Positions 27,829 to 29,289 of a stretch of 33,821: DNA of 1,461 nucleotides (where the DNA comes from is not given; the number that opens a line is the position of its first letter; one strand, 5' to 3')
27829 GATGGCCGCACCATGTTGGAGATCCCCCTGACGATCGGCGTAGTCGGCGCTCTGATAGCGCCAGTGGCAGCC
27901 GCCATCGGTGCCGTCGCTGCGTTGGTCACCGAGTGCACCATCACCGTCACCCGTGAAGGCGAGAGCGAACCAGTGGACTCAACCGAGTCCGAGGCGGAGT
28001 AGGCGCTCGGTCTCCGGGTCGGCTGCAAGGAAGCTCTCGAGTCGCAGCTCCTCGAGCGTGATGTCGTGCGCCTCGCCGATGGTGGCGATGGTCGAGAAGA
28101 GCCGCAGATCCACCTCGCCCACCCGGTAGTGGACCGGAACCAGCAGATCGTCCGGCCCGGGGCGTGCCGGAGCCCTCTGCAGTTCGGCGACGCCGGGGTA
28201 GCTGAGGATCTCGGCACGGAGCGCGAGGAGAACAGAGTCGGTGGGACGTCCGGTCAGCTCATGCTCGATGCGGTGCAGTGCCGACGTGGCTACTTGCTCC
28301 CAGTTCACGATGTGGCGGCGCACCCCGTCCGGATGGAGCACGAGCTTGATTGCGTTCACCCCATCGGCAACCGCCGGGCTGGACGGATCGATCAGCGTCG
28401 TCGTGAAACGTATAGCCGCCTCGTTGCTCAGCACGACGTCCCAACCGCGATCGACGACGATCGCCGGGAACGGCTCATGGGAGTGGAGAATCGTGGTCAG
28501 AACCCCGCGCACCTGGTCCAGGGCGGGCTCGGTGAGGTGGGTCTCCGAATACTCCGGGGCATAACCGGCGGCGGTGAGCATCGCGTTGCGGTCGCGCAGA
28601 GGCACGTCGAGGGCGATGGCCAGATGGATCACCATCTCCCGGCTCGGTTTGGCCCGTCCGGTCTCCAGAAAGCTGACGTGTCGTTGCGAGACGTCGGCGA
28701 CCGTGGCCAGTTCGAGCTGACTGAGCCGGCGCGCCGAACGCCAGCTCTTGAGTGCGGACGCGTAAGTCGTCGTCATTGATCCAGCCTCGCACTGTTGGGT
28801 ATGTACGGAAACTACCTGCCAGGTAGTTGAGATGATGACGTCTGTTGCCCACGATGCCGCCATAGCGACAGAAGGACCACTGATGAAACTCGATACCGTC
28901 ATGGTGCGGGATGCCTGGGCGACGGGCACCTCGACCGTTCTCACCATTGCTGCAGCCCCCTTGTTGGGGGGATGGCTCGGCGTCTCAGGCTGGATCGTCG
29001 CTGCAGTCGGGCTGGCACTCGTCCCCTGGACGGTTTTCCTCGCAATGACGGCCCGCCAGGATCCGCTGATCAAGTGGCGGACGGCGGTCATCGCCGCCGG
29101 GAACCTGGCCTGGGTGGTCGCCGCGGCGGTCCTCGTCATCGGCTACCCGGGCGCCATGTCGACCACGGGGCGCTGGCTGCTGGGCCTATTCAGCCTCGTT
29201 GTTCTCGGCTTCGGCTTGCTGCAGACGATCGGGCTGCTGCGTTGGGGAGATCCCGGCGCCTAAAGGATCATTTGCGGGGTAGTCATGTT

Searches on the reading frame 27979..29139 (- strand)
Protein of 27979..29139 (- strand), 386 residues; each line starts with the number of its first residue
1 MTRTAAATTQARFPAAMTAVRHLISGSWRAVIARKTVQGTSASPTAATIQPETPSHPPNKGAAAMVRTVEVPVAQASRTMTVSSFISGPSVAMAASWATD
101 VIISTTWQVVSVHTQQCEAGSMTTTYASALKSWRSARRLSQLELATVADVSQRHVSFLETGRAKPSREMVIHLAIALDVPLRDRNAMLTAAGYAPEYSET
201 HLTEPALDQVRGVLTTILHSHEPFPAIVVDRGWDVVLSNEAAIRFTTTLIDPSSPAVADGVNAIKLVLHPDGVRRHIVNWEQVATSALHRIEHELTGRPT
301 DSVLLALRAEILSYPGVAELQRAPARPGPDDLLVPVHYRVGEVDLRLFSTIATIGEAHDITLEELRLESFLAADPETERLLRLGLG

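Call 50: search_protein_families(library=pfam, proteins=[window:27979-29139:-], max_evalue=0.001)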
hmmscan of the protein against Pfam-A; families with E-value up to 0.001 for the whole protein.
window:27979-29139:- (386 aa): 3 families
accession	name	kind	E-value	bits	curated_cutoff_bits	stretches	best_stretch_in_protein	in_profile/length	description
PF17765.7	MLTR_LBD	-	2.1e-26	93.4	26.3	1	210-383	1-167/168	MmyB-like transcription regulator ligand binding domain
PF01381.28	HTH_3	-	5.5e-10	39.6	23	1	130-182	1-53/55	Helix-turn-helix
PF13560.12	HTH_31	-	1.2e-08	35.6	27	1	128-186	4-63/64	Helix-turn-helix domain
